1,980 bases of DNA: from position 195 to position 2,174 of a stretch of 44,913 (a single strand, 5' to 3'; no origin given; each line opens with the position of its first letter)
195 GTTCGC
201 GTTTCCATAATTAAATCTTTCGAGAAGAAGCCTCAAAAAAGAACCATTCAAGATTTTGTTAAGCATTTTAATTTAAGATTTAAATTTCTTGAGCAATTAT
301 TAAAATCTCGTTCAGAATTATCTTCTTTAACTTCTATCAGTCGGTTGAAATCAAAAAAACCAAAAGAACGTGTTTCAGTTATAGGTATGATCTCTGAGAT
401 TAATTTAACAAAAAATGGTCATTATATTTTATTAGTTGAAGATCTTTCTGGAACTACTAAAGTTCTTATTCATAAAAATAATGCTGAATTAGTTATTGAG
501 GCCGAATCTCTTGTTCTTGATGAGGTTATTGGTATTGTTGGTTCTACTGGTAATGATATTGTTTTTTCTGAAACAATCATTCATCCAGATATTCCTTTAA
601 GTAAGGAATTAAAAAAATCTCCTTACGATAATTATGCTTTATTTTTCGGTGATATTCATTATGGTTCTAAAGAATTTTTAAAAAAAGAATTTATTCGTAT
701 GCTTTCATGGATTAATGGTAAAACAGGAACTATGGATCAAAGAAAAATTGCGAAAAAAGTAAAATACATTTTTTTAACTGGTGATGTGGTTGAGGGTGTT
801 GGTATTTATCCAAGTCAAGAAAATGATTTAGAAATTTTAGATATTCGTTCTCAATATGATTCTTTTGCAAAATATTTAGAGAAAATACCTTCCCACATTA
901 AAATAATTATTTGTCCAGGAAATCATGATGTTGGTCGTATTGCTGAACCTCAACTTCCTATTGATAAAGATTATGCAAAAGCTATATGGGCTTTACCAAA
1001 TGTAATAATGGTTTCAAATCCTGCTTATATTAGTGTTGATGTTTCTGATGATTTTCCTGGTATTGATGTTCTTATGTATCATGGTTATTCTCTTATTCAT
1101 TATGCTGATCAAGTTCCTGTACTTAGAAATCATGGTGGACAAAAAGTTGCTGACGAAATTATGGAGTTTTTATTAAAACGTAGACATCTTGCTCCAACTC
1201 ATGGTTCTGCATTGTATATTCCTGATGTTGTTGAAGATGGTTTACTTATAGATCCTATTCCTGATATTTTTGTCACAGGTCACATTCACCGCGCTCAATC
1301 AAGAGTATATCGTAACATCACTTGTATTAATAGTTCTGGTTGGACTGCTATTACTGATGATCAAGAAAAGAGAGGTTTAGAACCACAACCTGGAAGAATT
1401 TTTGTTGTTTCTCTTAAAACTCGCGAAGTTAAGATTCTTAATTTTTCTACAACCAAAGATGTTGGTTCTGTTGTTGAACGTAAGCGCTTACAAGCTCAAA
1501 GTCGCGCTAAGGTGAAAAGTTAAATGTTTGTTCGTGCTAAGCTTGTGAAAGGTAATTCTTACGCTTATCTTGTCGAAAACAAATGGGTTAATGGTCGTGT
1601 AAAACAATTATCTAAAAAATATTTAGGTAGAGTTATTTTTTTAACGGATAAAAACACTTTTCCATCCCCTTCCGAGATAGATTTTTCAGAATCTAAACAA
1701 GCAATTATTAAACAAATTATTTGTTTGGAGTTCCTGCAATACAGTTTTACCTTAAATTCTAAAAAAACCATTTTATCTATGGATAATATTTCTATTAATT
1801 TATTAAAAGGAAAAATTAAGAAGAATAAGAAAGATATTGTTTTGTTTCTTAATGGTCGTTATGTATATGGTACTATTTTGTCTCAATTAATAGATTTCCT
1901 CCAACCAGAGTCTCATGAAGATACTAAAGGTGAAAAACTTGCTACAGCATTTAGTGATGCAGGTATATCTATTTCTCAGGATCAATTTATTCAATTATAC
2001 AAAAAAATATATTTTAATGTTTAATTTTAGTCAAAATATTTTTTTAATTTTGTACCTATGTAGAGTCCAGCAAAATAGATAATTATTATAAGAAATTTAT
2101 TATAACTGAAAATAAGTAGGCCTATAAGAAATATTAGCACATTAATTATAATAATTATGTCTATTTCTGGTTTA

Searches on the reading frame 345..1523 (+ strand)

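Call 20: search_protein_families(library=pfam, proteins=[window:345-1523:+], max_evalue=0.001)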
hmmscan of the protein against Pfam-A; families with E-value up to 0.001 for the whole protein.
window:345-1523:+ (392 aa): 2 families
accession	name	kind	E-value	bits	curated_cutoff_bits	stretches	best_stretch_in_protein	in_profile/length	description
PF00149.33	Metallophos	-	5.2e-11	43.8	21.5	1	99-316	4-190/191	Calcineurin-like phosphoesterase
PF04042.21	DNA_pol_E_B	-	7.9e-11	42.2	29.1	1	173-313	68-203/210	DNA polymerase alpha/epsilon subunit B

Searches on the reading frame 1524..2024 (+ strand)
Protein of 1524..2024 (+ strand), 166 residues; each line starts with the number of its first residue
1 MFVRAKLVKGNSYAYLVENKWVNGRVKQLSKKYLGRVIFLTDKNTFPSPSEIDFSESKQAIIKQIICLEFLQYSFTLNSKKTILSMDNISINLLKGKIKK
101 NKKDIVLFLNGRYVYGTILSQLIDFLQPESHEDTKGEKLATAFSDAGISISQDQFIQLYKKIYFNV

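Call 58: find_encoding_contigs(protein=window:1524-2024:+, flank=10000, max_places=4)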
Protein window:1524-2024:+ (166 aa): 2 contigs read that carry it; 2 places shown.
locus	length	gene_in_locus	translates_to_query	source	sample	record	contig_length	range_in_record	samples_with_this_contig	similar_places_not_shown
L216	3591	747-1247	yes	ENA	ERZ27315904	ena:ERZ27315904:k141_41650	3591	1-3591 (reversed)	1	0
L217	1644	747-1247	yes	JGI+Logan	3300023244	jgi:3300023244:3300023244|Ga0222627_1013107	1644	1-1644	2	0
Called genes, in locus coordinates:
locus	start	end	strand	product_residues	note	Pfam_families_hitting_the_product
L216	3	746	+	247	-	?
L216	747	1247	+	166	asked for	-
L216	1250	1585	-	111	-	-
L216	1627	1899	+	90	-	-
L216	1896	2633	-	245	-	-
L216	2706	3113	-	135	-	PF01873:eIF-5_eIF-2B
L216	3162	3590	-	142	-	?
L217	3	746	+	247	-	?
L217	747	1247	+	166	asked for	-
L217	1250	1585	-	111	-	-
